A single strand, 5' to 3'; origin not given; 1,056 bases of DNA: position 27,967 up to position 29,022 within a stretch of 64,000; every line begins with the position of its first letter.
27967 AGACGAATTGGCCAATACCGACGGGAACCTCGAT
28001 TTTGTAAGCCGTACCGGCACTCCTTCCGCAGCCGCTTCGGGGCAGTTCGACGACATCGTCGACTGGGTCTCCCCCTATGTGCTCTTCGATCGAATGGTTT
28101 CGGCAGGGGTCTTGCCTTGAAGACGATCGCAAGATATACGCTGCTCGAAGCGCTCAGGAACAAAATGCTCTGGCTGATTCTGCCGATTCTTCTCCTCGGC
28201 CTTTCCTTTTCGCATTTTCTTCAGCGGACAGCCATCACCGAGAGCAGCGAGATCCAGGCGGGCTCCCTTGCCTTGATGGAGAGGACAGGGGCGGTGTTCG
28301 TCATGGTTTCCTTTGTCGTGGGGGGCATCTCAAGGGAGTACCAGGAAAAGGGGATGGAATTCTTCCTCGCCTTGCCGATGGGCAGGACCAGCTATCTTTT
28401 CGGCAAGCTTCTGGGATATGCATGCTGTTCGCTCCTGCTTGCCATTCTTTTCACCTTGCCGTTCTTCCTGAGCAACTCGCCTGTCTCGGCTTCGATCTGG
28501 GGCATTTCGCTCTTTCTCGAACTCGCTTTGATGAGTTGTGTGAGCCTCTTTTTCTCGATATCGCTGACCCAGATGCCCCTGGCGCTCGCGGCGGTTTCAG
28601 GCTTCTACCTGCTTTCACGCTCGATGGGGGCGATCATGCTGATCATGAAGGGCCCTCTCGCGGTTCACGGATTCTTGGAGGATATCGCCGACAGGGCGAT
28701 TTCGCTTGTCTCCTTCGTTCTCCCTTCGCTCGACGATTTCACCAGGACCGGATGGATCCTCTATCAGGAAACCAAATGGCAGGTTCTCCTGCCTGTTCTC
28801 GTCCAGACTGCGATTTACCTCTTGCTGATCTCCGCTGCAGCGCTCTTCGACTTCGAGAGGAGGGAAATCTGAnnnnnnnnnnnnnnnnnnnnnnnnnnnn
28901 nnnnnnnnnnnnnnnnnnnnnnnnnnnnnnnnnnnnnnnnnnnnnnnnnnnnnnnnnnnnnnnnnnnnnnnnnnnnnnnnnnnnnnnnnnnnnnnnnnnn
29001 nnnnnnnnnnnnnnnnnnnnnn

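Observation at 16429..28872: Split ABC transporter: ATPase opens the filament operon, matching ABC-2 permease sits among the pilins 11 kb downstream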

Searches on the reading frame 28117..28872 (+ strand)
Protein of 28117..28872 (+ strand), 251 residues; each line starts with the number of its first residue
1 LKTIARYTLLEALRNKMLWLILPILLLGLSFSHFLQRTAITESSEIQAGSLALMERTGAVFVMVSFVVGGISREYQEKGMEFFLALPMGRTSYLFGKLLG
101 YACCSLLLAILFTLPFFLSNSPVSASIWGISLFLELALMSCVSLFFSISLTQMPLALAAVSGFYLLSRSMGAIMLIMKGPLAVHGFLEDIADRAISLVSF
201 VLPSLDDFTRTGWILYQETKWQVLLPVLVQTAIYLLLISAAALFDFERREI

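Call 5: search_protein_families(library=pfam, proteins=[window:28117-28872:+], max_evalue=0.01)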
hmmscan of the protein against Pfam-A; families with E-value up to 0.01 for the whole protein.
window:28117-28872:+ (251 aa): 4 families
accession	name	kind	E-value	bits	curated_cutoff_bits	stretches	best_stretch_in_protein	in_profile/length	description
PF12679.13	ABC2_membrane_2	-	1.6e-06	28.1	27.2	1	4-150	3-170/283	ABC-2 family transporter protein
PF12698.13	ABC2_membrane_3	-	7.5e-06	25.7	31.6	1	60-224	173-328/347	ABC-2 family transporter protein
PF12730.13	ABC2_membrane_4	-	0.0003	21.3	27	1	14-167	11-168/179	ABC-2 family transporter protein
PF13346.12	ABC2_membrane_5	-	0.0084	16.1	25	0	60-152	44-136/205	ABC-2 family transporter protein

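Call 7: search_protein_families(library=ncbifam, proteins=[window:28117-28872:+], max_evalue=0.01)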
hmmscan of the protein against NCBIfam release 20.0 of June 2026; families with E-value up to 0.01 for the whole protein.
window:28117-28872:+ (251 aa): 1 family
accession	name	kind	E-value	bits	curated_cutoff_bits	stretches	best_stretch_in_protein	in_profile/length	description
NF047564.1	PSM_export_PmtD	equivalog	0.0087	15.8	220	1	6-157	8-157/242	phenol-soluble modulin export ABC transporter permease subunit PmtD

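Call 8: find_homologous_proteins(query=window:28117-28872:+)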
Query window:28117-28872:+ (251 aa): 555 proteins with E <= 0.001 among 5468 candidates; the best 120 are listed.
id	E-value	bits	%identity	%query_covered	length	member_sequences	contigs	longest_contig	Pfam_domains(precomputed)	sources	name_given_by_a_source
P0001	3.3e-141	487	100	94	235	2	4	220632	PF12679.14,PF12698.14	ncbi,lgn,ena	-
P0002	4.0e-97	343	65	100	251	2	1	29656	-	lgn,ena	-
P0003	1.0e-88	315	62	100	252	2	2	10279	-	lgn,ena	-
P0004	2.1e-86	308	60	99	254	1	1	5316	-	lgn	-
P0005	8.4e-85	302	56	99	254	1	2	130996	PF12698.14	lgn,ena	-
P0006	2.3e-84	301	60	100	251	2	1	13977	PF12698.14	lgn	-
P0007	2.5e-84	301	59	100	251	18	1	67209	-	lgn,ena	-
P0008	5.7e-84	300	57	100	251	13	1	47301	-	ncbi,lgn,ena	-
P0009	1.5e-83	298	56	100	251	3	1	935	-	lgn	-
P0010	2.3e-83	298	59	99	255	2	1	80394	-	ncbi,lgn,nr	ncbi:MAG: ABC transporter permease [Burkholderiales bacterium]|nr:ABC transporter permease [Burkhold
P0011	2.7e-81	291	79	71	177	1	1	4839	-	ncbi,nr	ncbi:MAG TPA: ABC transporter permease, partial [Burkholderiales bacterium]|nr:ABC transporter perme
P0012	5.0e-80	287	57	100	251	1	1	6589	-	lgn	-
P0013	3.0e-79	284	55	100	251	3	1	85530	-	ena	-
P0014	6.0e-79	283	59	99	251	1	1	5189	-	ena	-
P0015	3.8e-75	271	53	100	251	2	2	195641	-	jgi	jgi:hypothetical protein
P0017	3.7e-64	235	51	100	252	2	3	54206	PF12698.14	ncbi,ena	-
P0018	9.5e-63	230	49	98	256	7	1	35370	PF12679.14,PF12698.14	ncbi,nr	ncbi:MAG: ABC transporter permease [Burkholderiales bacterium]|nr:ABC transporter permease [Burkhold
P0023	4.7e-61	225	48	98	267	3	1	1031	PF12679.14,PF12698.14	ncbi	-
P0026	8.5e-61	224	48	98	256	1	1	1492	PF12679.14,PF12698.14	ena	-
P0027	8.9e-61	224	47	98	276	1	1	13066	PF12679.14,PF12698.14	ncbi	-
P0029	1.5e-60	223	48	98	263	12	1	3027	PF12698.14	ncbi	-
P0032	2.3e-60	222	47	98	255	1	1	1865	PF12679.14,PF12698.14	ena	-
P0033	2.5e-60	222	47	98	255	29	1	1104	PF12679.14,PF12698.14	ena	-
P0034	2.7e-60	222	48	98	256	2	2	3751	PF12679.14,PF12698.14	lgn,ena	-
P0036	3.0e-60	222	48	98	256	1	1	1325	PF12679.14,PF12698.14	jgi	jgi:ABC-type Na+ efflux pump permease subunit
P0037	3.9e-60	222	48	98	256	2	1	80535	PF12679.14,PF12698.14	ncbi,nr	ncbi:MAG: ABC transporter permease [Betaproteobacteria bacterium]|nr:ABC transporter permease [Betap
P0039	4.1e-60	222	46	98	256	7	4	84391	PF12679.14,PF12698.14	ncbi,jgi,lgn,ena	jgi:ABC-type Na+ efflux pump permease subunit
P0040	4.6e-60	221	48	98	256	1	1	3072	PF12679.14,PF12698.14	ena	-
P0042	6.4e-60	221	46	98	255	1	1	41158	PF12679.14,PF12698.14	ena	-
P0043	8.6e-60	220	48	98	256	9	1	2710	PF12679.14,PF12698.14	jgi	jgi:ABC-type Na+ efflux pump permease subunit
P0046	1.2e-59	220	47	98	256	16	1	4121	PF12679.14,PF12698.14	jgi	-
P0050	2.2e-59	219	47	98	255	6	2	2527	PF12679.14,PF12698.14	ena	-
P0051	2.4e-59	219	47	98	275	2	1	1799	PF12679.14,PF12698.14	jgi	jgi:ABC-type transport system involved in multi-copper enzyme maturation permease subunit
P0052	2.6e-59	219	46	98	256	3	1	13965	PF12679.14,PF01061.30,PF12698.14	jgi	jgi:ABC-type transport system involved in multi-copper enzyme maturation permease subunit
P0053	2.6e-59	219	47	98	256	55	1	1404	PF12679.14,PF12698.14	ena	-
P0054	2.9e-59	219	47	98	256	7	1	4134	PF12679.14,PF12698.14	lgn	-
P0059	6.0e-59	218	47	98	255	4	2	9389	PF12698.14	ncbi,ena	-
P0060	8.3e-59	217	45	98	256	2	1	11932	PF12679.14,PF12698.14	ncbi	-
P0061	8.3e-59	217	46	98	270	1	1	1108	PF12679.14,PF12698.14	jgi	jgi:ABC-type transport system involved in multi-copper enzyme maturation permease subunit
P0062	8.4e-59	217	47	98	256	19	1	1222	PF12679.14,PF12698.14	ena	-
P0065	1.7e-58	216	46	98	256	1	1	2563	PF12679.14,PF12698.14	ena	-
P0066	2.7e-58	216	46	98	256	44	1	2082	PF12679.14,PF12698.14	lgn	-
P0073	8.3e-58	214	45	98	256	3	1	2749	PF12679.14,PF12698.14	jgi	-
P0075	1.5e-57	213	46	98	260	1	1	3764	PF12679.14,PF12698.14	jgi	jgi:Cu-processing system permease protein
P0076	1.7e-57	213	46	98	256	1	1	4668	PF12679.14,PF12698.14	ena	-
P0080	2.4e-57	212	45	99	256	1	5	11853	PF12698.14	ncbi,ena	-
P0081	4.0e-57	212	46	98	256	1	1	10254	PF12679.14,PF12698.14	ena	-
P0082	4.4e-57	212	46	100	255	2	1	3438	PF12679.14,PF12698.14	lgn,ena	-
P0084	6.3e-57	211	46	98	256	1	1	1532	PF12679.14,PF12698.14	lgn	-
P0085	8.3e-57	211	46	98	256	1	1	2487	PF12679.14,PF12698.14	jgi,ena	-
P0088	1.3e-56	210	46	98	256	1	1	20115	PF12679.14,PF12698.14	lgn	-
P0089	2.2e-56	209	46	98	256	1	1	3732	PF12679.14,PF12698.14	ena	-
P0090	2.3e-56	209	46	98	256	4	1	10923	PF12679.14,PF12698.14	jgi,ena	-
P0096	5.2e-56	208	46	98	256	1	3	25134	PF12679.14,PF12698.14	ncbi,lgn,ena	-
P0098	6.6e-56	208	46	98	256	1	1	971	PF12679.14,PF12698.14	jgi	jgi:ABC-type transport system involved in multi-copper enzyme maturation permease subunit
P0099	8.7e-56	207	46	100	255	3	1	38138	PF12679.14,PF12698.14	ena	-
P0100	1.2e-55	207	45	98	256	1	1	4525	PF12679.14,PF12698.14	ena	-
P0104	2.9e-55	206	44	100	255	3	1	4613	PF12679.14,PF12698.14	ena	-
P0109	5.1e-55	205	46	98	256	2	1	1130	PF12679.14,PF12698.14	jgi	jgi:ABC-type transport system involved in multi-copper enzyme maturation permease subunit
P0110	7.2e-55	204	44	100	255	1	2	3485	PF12679.14,PF12698.14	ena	-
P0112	1.3e-54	204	45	98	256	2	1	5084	PF12679.14,PF12698.14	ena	-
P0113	1.4e-54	203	46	100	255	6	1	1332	PF12679.14,PF12698.14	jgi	jgi:ABC-type transport system involved in multi-copper enzyme maturation permease subunit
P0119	5.0e-54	202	44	100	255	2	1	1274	PF12679.14,PF12698.14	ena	-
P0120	5.4e-54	201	45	98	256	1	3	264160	PF12698.14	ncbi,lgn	-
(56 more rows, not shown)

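Call 11: find_encoding_contigs(protein=P0001, flank=10000, max_places=3)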
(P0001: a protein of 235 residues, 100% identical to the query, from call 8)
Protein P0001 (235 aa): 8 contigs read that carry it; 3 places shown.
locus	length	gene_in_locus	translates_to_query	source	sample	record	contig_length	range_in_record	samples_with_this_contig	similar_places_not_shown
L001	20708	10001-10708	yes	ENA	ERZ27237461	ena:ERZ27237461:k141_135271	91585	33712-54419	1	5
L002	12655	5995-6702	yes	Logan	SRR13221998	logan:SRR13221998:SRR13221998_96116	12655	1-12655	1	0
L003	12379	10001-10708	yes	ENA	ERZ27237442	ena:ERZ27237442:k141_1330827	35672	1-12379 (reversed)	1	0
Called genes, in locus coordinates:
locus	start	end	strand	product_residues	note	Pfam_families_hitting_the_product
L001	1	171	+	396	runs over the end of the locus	PF13191:AAA_16 (faint), PF13401:AAA_22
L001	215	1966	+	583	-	PF00263:Secretin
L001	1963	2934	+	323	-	PF07719:TPR_2 (faint), PF13181:TPR_8 (faint), PF13424:TPR_12 (faint), PF13428:TPR_14 (faint), PF13432:TPR_16, PF14559:TPR_19, PF23914:TPR_CcmH_CycH (faint), PF00515:TPR_1 (weak), +1 more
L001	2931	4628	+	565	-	PF05157:MshEN, PF00437:T2SSE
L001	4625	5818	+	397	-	PF28597:T2SSF_N, PF00482:T2SSF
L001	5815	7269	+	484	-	-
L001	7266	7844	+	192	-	-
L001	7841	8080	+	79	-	-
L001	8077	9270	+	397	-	-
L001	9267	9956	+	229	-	PF07963:N_methyl (weak)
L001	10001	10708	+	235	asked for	PF12698:ABC2_membrane_3 (weak), PF12679:ABC2_membrane_2 (weak)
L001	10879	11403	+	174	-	-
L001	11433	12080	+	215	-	-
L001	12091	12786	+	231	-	PF07963:N_methyl (weak)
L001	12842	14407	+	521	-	-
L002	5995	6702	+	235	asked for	PF12698:ABC2_membrane_3 (weak), PF12679:ABC2_membrane_2 (weak)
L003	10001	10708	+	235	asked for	PF12698:ABC2_membrane_3 (weak), PF12679:ABC2_membrane_2 (weak)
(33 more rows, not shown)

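Call 12: find_encoding_contigs(protein=P0015, flank=10000, max_places=1)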
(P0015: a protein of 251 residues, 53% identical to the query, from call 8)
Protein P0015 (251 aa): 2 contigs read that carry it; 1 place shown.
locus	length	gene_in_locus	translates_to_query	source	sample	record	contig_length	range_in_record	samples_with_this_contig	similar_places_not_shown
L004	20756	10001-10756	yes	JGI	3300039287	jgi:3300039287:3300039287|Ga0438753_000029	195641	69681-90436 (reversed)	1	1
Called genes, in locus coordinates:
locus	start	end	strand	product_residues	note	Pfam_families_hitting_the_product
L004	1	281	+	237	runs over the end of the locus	PF00005:ABC_tran, PF13304:AAA_21 (weak)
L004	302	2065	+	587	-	PF00263:Secretin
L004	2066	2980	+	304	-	PF13428:TPR_14 (faint), PF13424:TPR_12 (faint), PF13432:TPR_16, PF23914:TPR_CcmH_CycH (faint), PF14559:TPR_19, PF13431:TPR_17 (faint), PF00515:TPR_1 (weak), PF07719:TPR_2 (weak), +1 more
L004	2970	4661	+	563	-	PF05157:MshEN, PF00437:T2SSE, PF13401:AAA_22 (faint)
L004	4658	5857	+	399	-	PF28597:T2SSF_N (weak), PF00482:T2SSF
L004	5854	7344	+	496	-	-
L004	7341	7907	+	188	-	-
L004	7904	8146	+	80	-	-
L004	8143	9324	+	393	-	-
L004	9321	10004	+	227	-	-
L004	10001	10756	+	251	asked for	-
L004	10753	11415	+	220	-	-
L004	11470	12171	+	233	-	PF07963:N_methyl (weak)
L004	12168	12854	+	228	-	PF07963:N_methyl (weak)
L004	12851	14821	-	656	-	PF00999:Na_H_Exchanger, PF02254:TrkA_N, PF02080:TrkA_C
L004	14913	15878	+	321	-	PF01380:SIS, PF00571:CBS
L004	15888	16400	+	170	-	PF13419:HAD_2 (faint), PF00702:Hydrolase, PF08282:Hydrolase_3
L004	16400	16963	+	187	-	PF06835:LptC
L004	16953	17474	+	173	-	PF06835:LptC (faint), PF03968:LptD_N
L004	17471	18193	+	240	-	PF00005:ABC_tran, PF12399:BCA_ABC_TP_C (weak)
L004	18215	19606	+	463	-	PF00309:Sigma54_AID, PF04963:Sigma54_CBD, PF04552:Sigma54_DBD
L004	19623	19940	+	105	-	PF02482:Ribosomal_S30AE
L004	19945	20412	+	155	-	PF00359:PTS_EIIA_2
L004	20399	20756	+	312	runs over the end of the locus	PF02603:Hpr_kinase_N, PF07475:Hpr_kinase_C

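Call 13: find_encoding_contigs(protein=P0039, flank=10000, max_places=1)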
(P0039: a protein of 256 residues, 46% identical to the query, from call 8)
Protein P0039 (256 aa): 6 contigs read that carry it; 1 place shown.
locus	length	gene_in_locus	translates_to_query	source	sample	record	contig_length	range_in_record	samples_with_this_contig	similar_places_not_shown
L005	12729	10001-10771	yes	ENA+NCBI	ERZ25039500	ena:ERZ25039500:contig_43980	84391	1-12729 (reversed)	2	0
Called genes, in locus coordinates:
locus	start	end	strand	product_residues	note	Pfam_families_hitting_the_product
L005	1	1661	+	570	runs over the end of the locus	PF05157:MshEN, PF13191:AAA_16 (faint), PF00437:T2SSE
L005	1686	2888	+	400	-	PF28597:T2SSF_N, PF00482:T2SSF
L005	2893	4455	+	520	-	-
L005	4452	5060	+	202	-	-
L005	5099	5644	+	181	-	-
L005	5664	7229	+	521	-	-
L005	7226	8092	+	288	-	-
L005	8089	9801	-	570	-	PF02518:HATPase_c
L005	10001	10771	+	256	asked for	PF12679:ABC2_membrane_2 (weak), PF12698:ABC2_membrane_3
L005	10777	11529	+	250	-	-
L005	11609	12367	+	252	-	-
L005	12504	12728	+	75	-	?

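Call 14: find_encoding_contigs(protein=P0120, flank=10000, max_places=1)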
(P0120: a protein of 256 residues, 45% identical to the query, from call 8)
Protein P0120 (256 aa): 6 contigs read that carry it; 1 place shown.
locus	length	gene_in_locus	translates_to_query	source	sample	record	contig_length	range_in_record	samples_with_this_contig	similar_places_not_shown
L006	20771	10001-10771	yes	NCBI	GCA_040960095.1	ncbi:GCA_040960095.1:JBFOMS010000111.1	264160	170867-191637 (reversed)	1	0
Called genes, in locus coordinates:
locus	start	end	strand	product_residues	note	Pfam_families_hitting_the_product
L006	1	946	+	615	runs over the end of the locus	PF14691:Fer4_20, PF13738:Pyr_redox_3 (faint), PF07992:Pyr_redox_2, PF13450:NAD_binding_8 (weak), PF12838:Fer4_7, PF13183:Fer4_8 (weak), PF00037:Fer4 (weak)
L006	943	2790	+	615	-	PF01558:POR, PF01855:POR_N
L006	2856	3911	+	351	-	PF02775:TPP_enzyme_C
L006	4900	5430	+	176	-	-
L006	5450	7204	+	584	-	-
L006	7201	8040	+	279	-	PF07963:N_methyl (weak)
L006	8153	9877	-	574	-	-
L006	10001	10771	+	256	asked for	PF12698:ABC2_membrane_3 (weak)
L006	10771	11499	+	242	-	-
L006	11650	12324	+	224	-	PF07963:N_methyl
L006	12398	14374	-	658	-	PF00999:Na_H_Exchanger, PF02254:TrkA_N, PF02080:TrkA_C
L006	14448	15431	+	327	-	PF01380:SIS, PF00571:CBS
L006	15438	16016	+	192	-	PF08282:Hydrolase_3 (faint)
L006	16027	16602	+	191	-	PF06835:LptC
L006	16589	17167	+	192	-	PF03968:LptD_N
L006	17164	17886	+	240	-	PF00005:ABC_tran, PF13304:AAA_21 (faint), PF12399:BCA_ABC_TP_C (weak)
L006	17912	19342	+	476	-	PF00309:Sigma54_AID, PF04963:Sigma54_CBD, PF04552:Sigma54_DBD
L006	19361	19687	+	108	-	PF02482:Ribosomal_S30AE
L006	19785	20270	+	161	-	PF00359:PTS_EIIA_2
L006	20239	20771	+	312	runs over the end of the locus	PF02603:Hpr_kinase_N, PF07475:Hpr_kinase_C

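Call 18: find_related_loci(query=L005:1686-2888:+, collection=metagenome_contigs, flank=10000)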
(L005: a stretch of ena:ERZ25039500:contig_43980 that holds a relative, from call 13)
Query L005:1686-2888:+ (400 aa) in metagenome_contigs; peptide patterns used: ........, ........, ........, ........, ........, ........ (x = any residue, [..] = any of these).
323 stretches matched a pattern; 201 encode a relative of the query (tblastn E <= 1e-3); the best 80 are kept; 80 distinct loci.
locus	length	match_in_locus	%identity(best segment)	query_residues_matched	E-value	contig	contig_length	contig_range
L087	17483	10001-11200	98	1-400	0e+0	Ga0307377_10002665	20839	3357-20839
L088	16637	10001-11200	92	1-400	0e+0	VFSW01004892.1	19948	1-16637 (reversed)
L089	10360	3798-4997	91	1-400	0e+0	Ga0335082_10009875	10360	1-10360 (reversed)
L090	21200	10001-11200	91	1-400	0e+0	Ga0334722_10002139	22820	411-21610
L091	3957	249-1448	91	1-400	0e+0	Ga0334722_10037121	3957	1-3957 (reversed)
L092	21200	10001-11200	88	1-400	0e+0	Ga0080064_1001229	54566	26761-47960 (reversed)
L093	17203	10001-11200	89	1-400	0e+0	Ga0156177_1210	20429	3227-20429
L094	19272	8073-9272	89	1-400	0e+0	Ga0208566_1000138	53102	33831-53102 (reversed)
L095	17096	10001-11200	88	1-400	0e+0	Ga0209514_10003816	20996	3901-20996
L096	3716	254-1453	89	1-400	0e+0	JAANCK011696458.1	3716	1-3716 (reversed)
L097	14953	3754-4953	88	1-400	0e+0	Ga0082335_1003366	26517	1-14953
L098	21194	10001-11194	88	3-400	0e+0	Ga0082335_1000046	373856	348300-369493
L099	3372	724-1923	88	1-400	0e+0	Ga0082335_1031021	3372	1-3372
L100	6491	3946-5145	88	1-400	0e+0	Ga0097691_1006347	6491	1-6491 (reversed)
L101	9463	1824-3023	88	1-400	0e+0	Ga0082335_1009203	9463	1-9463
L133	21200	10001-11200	71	1-399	0e+0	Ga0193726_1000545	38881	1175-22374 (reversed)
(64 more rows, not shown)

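Call 23: search_protein_families(library=pfam, proteins=[L133:2033-3544:+, L133:16513-18354:-, L133:19206-19925:+], max_evalue=0.01)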
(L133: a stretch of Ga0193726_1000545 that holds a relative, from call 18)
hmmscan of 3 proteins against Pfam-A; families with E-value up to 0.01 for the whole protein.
L133:2033-3544:+ (503 aa): 10 families
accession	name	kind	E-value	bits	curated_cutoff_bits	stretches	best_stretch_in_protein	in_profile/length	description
PF00158.32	Sigma54_activat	-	5.3e-65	218.6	20.2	1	175-342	1-168/168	Sigma-54 interaction domain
PF14532.12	Sigma54_activ_2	-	1.1e-23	84.4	25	1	176-346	1-138/138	Sigma-54 interaction domain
PF00072.30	Response_reg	-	1.9e-16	60.6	30.2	1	39-153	2-110/111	Response regulator receiver domain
PF25601.1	AAA_lid_14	-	5.3e-14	52.2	27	1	347-421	1-75/87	AAA+ ATPase lid domain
PF02954.25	HTH_8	-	2.3e-13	50.1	22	1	460-497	3-40/42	Bacterial regulatory protein, Fis family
PF07728.20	AAA_5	-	9e-06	26.2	22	1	200-319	3-125/139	AAA domain (dynein-related subfamily)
PF13556.12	HTH_30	-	0.0036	17.5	27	0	474-499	11-36/59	PucR C-terminal helix-turn-helix domain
PF01078.27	Mg_chelatase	-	0.0038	17.1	20.3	0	254-316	93-157/207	Magnesium chelatase, subunit ChlI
PF07724.20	AAA_2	-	0.0041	17.6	27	1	202-324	9-132/166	AAA domain (Cdc48 subfamily)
PF13191.12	AAA_16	-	0.0069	17.3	32.6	0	174-231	1-63/167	AAA ATPase domain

L133:16513-18354:- (613 aa): 1 family
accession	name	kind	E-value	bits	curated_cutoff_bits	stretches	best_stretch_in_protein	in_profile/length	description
PF02518.31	HATPase_c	-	5.7e-07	30.4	26.4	1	513-603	11-105/111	Histidine kinase-, DNA gyrase B-, and HSP90-like ATPase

L133:19206-19925:+ (239 aa): 0 families

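Call 25: search_solved_structures(query=window:28117-28872:+, max_evalue=10)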
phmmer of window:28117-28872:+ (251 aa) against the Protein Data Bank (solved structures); distinct sequences matched with E-value up to 10: 0.

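Call 43: predict_structure(alignment_id=A2)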
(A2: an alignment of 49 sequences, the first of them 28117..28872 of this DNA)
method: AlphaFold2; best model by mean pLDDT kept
length: 251 residues; sequences in the alignment: 49
mean_pLDDT: 79.0   pTM: 0.78
mean pLDDT of the five models: 79.0, 79.0, 77.2, 76.5, 73.7
residues with pLDDT >= 90: 27; 70-90: 173; 50-70: 50; < 50: 1
segments of 3 or more residues with pLDDT < 50: none
pLDDT, mean of each block of 10 residues (from residue 1): 82 79 87 76 72 88 87 69 65 87 93 87 87 91 83 76 78 68 73 76 63 65 81 88 79 45
secondary structure, 60 per line:
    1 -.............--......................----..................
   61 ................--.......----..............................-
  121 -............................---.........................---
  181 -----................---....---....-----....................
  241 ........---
elements in order: H2-14 H17-38 H43-76 H79-85 H90-119 H122-149 H153-177 H186-201 H205-208 H212-215 H221-248

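Call 50: fold_search(model_id=the predicted structure, library=pdb)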
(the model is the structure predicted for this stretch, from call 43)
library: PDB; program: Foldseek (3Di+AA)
matches with E <= 10: 275; with E <= 0.001: 8
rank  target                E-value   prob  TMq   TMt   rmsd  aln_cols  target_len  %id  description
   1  7o12_E                2.2e-04  1.00  0.71  0.73   4.5       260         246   20  ABC transporter NosDFY, AMPPNP-bound in GDN (released 2022-04-13)
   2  7o0y_D                5.1e-04  1.00  0.71  0.67   5.2       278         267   15  ABC transporter NosDFY, nucleotide-free in GDN (released 2022-04-13)
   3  7qba_E                5.1e-04  1.00  0.71  0.69   4.9       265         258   19  CryoEM structure of the ABC transporter NosDFY complexed with nitrous oxide reductase NosZ (released 2022-08-03)
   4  7o0z_D                6.5e-04  1.00  0.71  0.68   4.9       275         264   17  ABC transporter NosFY, nucleotide-free in GDN (released 2022-11-02)
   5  7o0y_E                6.5e-04  1.00  0.62  0.63   5.5       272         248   17  ABC transporter NosDFY, nucleotide-free in GDN (released 2022-04-13)
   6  7znq_y                6.8e-04  1.00  0.69  0.69   5.0       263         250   19  ABC transporter complex NosDFYL in GDN (released 2022-08-03)
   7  7znq_Y                6.8e-04  1.00  0.69  0.65   5.3       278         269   16  ABC transporter complex NosDFYL in GDN (released 2022-08-03)
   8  7o0z_E                8.6e-04  1.00  0.72  0.69   5.0       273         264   18  ABC transporter NosFY, nucleotide-free in GDN (released 2022-11-02)
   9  7o17_D                1.0e-03  1.00  0.68  0.63   5.1       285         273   17  ABC transporter NosDFY E154Q, ATP-bound in lipid nanodisc (released 2022-04-13)
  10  7qba_D                1.2e-03  1.00  0.72  0.67   5.0       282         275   17  CryoEM structure of the ABC transporter NosDFY complexed with nitrous oxide reductase NosZ (released 2022-08-03)
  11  7r87_B                2.0e-03  1.00  0.53  0.28   7.1       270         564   15  The structure of human ABCG5-WT/ABCG8-I419E (released 2021-09-08)
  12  8bht_A                3.3e-03  1.00  0.63  0.31   6.3       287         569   15  ABCG2 turnover-1 state with tariquidar bound (released 2023-01-11)
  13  8bi0_A                3.3e-03  1.00  0.57  0.29   6.8       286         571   15  ABCG2 turnover-2 state with tariquidar bound (released 2023-01-11)
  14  7r8b_B                4.2e-03  1.00  0.58  0.30   6.6       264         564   14  The structure of human ABCG5/ABCG8 supplemented with cholesterol (released 2021-09-08)
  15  7r88_B                4.8e-03  1.00  0.56  0.29   6.8       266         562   15  The structure of human ABCG5-I529W/ABCG8-WT (released 2021-09-08)
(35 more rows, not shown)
